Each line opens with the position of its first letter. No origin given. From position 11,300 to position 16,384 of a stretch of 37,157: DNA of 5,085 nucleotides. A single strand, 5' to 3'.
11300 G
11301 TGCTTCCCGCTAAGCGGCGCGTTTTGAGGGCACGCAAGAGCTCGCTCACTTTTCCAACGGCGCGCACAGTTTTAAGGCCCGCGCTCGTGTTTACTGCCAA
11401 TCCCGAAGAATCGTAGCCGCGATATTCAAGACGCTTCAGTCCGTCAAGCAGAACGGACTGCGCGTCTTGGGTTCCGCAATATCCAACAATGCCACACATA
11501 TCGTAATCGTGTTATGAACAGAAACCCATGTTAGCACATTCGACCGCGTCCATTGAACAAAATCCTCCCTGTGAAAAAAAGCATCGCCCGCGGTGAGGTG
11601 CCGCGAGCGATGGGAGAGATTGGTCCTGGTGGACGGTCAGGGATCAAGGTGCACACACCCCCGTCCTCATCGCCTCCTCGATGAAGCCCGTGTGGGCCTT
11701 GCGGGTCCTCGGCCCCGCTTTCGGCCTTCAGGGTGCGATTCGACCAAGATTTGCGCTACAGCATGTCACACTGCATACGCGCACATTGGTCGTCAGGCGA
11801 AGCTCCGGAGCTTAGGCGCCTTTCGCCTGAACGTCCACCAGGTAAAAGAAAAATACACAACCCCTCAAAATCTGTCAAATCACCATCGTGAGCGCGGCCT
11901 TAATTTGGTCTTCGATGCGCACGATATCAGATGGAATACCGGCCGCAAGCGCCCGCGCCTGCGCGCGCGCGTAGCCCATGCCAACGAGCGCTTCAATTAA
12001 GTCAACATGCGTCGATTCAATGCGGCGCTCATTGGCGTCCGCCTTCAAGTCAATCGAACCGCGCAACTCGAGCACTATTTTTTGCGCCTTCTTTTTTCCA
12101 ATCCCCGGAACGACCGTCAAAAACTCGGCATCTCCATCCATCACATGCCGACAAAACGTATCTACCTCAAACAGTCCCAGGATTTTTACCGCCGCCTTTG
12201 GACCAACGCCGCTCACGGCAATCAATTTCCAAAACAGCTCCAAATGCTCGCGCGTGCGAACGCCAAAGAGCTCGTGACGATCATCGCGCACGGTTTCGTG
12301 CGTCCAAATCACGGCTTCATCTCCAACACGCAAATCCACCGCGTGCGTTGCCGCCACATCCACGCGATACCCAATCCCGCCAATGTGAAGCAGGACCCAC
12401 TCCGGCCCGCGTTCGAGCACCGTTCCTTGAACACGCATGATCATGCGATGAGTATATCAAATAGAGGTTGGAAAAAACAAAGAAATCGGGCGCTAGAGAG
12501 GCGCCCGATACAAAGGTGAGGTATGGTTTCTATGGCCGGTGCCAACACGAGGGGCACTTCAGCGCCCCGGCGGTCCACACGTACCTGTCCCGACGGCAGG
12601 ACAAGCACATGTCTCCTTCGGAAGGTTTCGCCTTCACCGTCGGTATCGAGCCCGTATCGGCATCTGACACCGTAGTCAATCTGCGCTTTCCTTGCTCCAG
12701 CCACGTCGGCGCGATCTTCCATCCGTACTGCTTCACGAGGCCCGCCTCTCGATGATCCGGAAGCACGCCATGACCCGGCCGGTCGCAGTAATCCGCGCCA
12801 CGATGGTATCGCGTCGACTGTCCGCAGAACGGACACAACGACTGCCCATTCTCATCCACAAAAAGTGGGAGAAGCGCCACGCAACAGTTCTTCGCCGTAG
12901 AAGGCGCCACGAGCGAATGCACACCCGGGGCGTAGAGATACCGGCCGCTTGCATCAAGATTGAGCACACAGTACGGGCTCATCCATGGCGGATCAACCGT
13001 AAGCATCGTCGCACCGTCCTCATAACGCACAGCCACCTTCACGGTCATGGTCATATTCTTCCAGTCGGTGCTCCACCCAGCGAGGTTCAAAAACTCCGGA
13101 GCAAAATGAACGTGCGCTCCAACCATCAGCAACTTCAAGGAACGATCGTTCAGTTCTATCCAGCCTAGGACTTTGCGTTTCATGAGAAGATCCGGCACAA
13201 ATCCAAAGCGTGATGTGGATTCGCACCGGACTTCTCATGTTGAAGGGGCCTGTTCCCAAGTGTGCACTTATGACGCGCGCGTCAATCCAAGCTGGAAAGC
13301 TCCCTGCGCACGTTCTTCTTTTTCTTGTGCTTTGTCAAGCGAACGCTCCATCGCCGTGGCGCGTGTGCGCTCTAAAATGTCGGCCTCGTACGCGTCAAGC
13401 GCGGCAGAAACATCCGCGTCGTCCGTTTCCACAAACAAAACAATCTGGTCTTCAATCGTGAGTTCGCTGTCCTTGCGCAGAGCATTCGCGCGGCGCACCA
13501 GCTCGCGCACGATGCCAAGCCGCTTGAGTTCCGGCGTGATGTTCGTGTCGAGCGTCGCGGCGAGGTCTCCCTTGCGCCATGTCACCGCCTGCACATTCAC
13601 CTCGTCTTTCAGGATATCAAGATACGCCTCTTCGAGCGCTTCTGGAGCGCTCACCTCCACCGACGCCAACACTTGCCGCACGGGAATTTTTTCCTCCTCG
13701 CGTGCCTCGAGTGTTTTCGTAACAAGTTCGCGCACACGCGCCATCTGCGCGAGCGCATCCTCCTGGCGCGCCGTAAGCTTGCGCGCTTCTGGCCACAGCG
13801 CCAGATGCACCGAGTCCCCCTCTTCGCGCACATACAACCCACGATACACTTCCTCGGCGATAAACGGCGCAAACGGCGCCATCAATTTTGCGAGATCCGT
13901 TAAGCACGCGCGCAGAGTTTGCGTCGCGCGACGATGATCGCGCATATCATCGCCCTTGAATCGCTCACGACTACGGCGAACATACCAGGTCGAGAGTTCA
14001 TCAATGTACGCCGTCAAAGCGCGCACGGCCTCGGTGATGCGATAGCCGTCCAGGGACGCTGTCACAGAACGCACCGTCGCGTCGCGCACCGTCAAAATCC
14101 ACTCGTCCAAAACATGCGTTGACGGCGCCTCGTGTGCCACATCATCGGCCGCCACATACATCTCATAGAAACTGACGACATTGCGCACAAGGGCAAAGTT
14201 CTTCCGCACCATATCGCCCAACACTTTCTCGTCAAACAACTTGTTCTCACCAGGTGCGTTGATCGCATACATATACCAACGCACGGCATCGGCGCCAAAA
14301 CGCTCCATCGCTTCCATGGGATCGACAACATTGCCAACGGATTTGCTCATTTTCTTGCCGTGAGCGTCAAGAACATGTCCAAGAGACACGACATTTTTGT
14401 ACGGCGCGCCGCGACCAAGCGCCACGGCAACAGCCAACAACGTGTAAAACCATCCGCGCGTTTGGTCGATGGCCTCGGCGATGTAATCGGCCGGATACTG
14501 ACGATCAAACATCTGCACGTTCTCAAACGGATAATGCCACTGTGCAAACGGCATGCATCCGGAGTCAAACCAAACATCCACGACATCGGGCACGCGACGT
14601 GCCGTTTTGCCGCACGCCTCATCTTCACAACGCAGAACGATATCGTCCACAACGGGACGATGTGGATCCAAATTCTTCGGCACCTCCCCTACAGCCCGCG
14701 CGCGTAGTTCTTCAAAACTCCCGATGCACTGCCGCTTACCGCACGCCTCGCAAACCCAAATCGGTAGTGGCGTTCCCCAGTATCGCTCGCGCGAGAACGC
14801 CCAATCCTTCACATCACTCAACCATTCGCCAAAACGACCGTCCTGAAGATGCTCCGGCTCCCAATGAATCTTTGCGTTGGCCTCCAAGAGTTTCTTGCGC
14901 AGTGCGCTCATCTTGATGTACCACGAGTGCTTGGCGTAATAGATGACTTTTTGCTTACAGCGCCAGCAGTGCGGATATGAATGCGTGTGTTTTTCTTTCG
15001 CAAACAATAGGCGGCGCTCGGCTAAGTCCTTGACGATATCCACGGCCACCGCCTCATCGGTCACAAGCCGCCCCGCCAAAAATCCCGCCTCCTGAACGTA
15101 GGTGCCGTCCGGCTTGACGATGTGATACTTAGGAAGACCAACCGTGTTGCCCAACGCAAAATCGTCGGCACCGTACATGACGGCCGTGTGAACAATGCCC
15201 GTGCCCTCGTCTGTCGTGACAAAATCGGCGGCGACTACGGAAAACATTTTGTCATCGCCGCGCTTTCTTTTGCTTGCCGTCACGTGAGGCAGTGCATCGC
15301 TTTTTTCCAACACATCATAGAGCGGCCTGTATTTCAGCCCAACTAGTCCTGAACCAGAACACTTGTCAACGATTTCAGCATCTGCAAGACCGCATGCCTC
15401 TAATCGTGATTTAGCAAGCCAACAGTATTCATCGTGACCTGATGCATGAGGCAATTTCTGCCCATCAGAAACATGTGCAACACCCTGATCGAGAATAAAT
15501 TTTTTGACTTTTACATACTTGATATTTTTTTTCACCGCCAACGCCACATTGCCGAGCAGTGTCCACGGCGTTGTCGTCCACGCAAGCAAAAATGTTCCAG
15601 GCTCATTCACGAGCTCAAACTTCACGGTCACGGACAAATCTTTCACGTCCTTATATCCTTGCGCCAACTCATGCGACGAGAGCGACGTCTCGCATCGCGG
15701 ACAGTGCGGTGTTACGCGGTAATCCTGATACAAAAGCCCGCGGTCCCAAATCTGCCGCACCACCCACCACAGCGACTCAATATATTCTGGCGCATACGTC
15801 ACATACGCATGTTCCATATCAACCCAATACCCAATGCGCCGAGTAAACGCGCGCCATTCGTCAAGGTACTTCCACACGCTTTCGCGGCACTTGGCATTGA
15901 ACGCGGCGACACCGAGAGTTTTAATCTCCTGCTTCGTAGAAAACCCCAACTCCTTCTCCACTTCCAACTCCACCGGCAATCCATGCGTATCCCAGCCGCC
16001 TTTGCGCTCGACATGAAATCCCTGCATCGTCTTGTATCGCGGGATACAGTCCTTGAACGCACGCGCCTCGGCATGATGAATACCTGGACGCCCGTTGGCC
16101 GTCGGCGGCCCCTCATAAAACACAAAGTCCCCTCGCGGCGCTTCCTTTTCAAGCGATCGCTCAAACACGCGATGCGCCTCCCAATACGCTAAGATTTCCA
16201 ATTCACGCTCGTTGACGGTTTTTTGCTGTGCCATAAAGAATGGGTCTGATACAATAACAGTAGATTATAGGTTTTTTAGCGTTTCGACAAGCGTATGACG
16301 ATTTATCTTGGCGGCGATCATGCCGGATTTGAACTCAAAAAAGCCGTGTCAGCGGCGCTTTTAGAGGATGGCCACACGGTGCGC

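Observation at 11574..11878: Promoter, ~270-nt structured RNA and intrinsic terminator directly upstream of glmS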

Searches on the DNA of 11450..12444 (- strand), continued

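Call 79: search_with_rna_model(model_id=R1, sources=[L096, L101, L106, L232], filters=off, max_evalue=10)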
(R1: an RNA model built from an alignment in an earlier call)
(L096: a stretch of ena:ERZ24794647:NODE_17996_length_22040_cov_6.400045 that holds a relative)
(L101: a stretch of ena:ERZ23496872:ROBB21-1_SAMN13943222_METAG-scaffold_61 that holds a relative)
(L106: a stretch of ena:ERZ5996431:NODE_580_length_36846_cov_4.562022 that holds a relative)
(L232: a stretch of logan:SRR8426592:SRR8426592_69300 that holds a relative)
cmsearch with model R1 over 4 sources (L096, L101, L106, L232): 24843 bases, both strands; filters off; matches with E-value up to 10: 130.
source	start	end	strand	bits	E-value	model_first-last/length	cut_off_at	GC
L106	5099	5123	-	15.7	0.0013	1-217/217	no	0.68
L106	5099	5123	+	15.6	0.0015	1-217/217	no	0.68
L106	4055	4084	-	11.1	0.024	1-217/217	no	0.77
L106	4055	4084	+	11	0.026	1-217/217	no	0.77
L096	5364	5389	+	10.4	0.037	1-217/217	no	0.65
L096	5364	5389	-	10.1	0.044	1-217/217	no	0.65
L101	1723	1792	+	7.8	0.19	108-180/217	no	0.7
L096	4732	4877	+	7.5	0.23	37-180/217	no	0.53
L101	2149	2176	+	7.4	0.24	1-217/217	no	0.68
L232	1279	1320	-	7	0.32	1-217/217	no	0.71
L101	3426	3483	-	6.8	0.36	1-217/217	no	0.57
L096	3930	3953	+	6.7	0.38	1-217/217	no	0.67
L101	3426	3483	+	6.3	0.48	1-217/217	no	0.57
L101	2155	2170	-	6.2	0.51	1-217/217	no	0.62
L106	5883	5907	+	6.2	0.53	1-217/217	no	0.56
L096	6728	6753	+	6.1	0.55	1-217/217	no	0.38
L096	6728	6753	-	6.1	0.55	1-217/217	no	0.38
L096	1435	1456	+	6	0.6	1-217/217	no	0.55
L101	4457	4490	+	6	0.6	1-217/217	no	0.65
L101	1735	1760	-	6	0.6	1-217/217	no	0.73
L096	3627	3669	+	5.9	0.61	1-217/217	no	0.51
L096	5174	5201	-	5.9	0.62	119-146/217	no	0.54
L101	1555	1594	-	5.9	0.65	1-217/217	no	0.62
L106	5302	5325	-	5.8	0.65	1-217/217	no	0.79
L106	2601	2624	+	5.7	0.73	1-217/217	no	0.58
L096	3930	3953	-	5.5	0.8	1-217/217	no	0.67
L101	2011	2069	+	5.5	0.83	1-217/217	no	0.71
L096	5661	5688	+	5.2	1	1-217/217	no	0.57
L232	2755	2783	+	5.1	1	1-217/217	no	0.72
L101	5659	5709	+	5.1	1.1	1-217/217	no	0.65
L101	1903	1928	+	4.9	1.2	1-217/217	no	0.81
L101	4098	4120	+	4.8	1.2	1-217/217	no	0.78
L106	6395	6472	+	4.8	1.3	1-217/217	no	0.58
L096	3707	3733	-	4.7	1.3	1-217/217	no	0.74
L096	1816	1838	-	4.7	1.3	1-217/217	no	0.43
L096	1816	1838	+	4.7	1.4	1-217/217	no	0.43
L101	3684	3723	-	4.6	1.4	1-217/217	no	0.65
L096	6973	7007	+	4.6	1.4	1-217/217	no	0.57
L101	802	835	-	4.5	1.5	1-217/217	no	0.5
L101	802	835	+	4.5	1.5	1-217/217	no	0.5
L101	4429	4449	+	4.5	1.6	1-217/217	no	0.62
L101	3670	3697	+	4.5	1.6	1-217/217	no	0.57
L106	3955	3975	+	4.4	1.6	1-217/217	no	0.57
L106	1039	1115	+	4.4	1.6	1-217/217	no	0.56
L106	6394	6476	-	4.4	1.7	1-217/217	no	0.57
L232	2539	2567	+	4.3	1.7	1-217/217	no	0.55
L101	2550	2577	+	4.3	1.8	1-217/217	no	0.61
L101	4457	4490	-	4.2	1.8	1-217/217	no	0.65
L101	5475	5494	+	4.2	1.8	1-217/217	no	0.75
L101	5475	5494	-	4.2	1.8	1-217/217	no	0.75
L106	4507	4545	-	4.2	1.9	1-217/217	no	0.51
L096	4673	4688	+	4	2.1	1-217/217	no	0.5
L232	500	518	+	4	2.1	1-217/217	no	0.68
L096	3707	3733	+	3.9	2.2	1-217/217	no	0.74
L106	5808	5856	+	3.9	2.2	1-217/217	no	0.47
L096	1435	1456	-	3.9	2.2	1-217/217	no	0.55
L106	3958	3972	-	3.9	2.3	1-217/217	no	0.6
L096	5438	5647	+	3.8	2.3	1-217/217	no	0.59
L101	4803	4888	+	3.8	2.4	1-217/217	no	0.69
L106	5592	5616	+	3.7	2.6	1-217/217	no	0.52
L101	1792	1804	-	3.7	2.6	1-217/217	no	0.54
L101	2504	2541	+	3.4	3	1-217/217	no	0.68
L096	4673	4688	-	3.3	3.2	1-217/217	no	0.5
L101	1307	1328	+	3.3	3.2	157-180/217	no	0.45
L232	1279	1320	+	3.3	3.3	1-217/217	no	0.71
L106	5883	5907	-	3.2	3.4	1-217/217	no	0.56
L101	5971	6055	+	3.1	3.6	1-217/217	no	0.47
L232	798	813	+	3.1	3.7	1-217/217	no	0.62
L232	1822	1851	-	3.1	3.7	1-217/217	no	0.53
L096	2378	2422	+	3.1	3.7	1-217/217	no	0.49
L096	146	180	+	3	3.8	1-217/217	no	0.6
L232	2924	2994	+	3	3.8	1-217/217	no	0.55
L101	4846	4875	-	3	3.8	56-85/217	no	0.7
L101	2508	2541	-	3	3.9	1-217/217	no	0.68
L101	5764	5779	-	3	3.9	1-217/217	no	0.75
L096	4623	4649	+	2.9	4.1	1-217/217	no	0.41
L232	2137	2152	-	2.9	4.2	1-217/217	no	0.81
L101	5842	5861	+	2.9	4.2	1-217/217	no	0.8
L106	5302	5325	+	2.9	4.2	1-217/217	no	0.79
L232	2472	2529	-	2.8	4.3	1-217/217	no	0.59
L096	4623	4649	-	2.8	4.4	1-217/217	no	0.41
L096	5463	5536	-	2.8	4.4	1-217/217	no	0.66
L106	1234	1264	+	2.8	4.5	1-217/217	no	0.32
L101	5659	5709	-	2.7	4.7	1-217/217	no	0.65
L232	863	880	+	2.7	4.7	160-177/217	no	0.39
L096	5661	5688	-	2.7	4.7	1-217/217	no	0.57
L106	783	816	+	2.7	4.8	1-217/217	no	0.47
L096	852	930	+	2.6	4.9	1-217/217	no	0.46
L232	712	826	-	2.6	5.1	1-217/217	no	0.58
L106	5260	5282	+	2.5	5.1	1-217/217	no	0.52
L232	80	101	+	2.5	5.3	1-217/217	no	0.59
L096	6853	6879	+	2.4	5.5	59-85/217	no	0.44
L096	4857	4874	-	2.3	5.8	1-217/217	no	0.56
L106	5583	5616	-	2.2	6.3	1-217/217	no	0.56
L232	2463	2537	+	2.2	6.3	1-217/217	no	0.63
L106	1134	1177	+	2.2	6.3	1-217/217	no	0.57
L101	2550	2577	-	2.2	6.5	1-217/217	no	0.61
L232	2065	2087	+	2.2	6.6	63-85/217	no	0.78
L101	5300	5324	+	2.1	6.7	1-217/217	no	0.72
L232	2130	2181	+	2.1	6.7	1-217/217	no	0.69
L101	5519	5576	+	2.1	6.7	1-217/217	no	0.66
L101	5845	5858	-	2.1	6.8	1-217/217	no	0.86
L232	2070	2088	-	2.1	6.8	1-217/217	no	0.84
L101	1936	1950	+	2.1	6.9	1-217/217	no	0.87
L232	1577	1617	+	2.1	6.9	1-217/217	no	0.51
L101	6355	6409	-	2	7.1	1-217/217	no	0.55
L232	647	717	+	2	7.3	1-217/217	no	0.65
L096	1713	1755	-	1.9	7.5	1-217/217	no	0.44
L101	5200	5243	-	1.9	7.5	1-217/217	no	0.45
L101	3828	3895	-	1.9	7.5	1-217/217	no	0.66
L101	4718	4750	+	1.9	7.6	1-217/217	no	0.7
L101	1329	1362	+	1.9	7.7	1-217/217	no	0.35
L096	3482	3538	+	1.9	7.7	1-217/217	no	0.54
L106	1395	1410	+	1.9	7.9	1-217/217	no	0.31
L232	2226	2257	+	1.8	8.1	1-217/217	no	0.62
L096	4547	4563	-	1.8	8.1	69-85/217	no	0.59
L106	6194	6240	-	1.8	8.3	1-217/217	no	0.62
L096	5137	5162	+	1.7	8.9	1-217/217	no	0.5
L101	434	458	+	1.7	9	61-85/217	no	0.6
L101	1271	1288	-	1.6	9.1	1-217/217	no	0.61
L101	4429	4449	-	1.6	9.2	1-217/217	no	0.62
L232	1228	1266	-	1.6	9.2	1-217/217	no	0.64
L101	2177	2203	-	1.6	9.3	1-217/217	no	0.56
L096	2768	2807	+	1.6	9.3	1-217/217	no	0.65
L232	580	611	+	1.5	9.6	1-217/217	no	0.59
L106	5192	5220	-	1.5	9.7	1-217/217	no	0.66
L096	2378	2422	-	1.5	9.7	1-217/217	no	0.49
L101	1844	1894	+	1.5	9.7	1-217/217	no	0.61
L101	2029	2049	-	1.5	9.8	1-217/217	no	0.9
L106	6031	6066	-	1.5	9.9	44-85/217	no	0.58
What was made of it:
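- The covariance model gives it only 3.8 bits (call 79).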

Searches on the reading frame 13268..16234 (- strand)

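Call 10: search_protein_families(library=ncbifam, proteins=[window:13268-16234:-])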
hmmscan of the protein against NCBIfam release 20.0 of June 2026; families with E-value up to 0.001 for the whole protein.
window:13268-16234:- (988 aa): 16 families
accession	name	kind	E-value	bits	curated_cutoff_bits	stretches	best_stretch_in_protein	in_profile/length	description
TIGR00392.1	ileS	equivalog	8e-258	858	621.4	1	3-863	4-851/861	isoleucine--tRNA ligase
NF000258.1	MupB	exception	1.3e-233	778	1900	3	327-884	292-846/1033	mupirocin-resistant isoleucine--tRNA ligase MupB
NF000257.1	MupA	exception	2.2e-229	764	1900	1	10-884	8-844/1024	mupirocin-resistant isoleucine--tRNA ligase MupA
NF009687.0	PRK13208.1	equivalog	6.1e-122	408.3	738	2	332-891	254-793/801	valine--tRNA ligase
TIGR00422.1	valS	equivalog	4.5e-120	402.1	612.1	2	332-920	255-821/863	valine--tRNA ligase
NF004349.1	PRK05729.1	equivalog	1.2e-105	354.6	704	2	329-866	246-746/860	valine--tRNA ligase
NF040702.1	ileS_w_GNAT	exception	2.5e-92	310.2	1999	2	327-885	489-1040/1100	isoleucine--tRNA ligase, N-acetyltransferase domain-containing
NF011492.0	PRK14900.1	equivalog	2.3e-79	267.4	1783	2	330-877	262-785/1044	valine--tRNA ligase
NF000540.1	alt_ValS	exception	5.4e-64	216.5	900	2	398-881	347-820/827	valine--tRNA ligase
NF008957.0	PRK12300.1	subfamily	3.6e-44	151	677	2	620-878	618-849/946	leucine--tRNA ligase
TIGR00395.1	leuS_arch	equivalog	2.3e-35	121.9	648.5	2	425-856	432-829/938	leucine--tRNA ligase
TIGR00396.1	leuS_bact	equivalog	2.6e-31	108.6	548.4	3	623-824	600-780/843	leucine--tRNA ligase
TIGR00398.1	metG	equivalog_domain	4.8e-25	88.3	336.35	2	554-808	250-509/530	methionine--tRNA ligase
NF008900.0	PRK12267.1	equivalog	1.2e-20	73.6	598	1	551-810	224-487/648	methionine--tRNA ligase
NF001100.0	PRK00133.1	equivalog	8.6e-20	70.8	587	1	421-836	173-533/676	methionine--tRNA ligase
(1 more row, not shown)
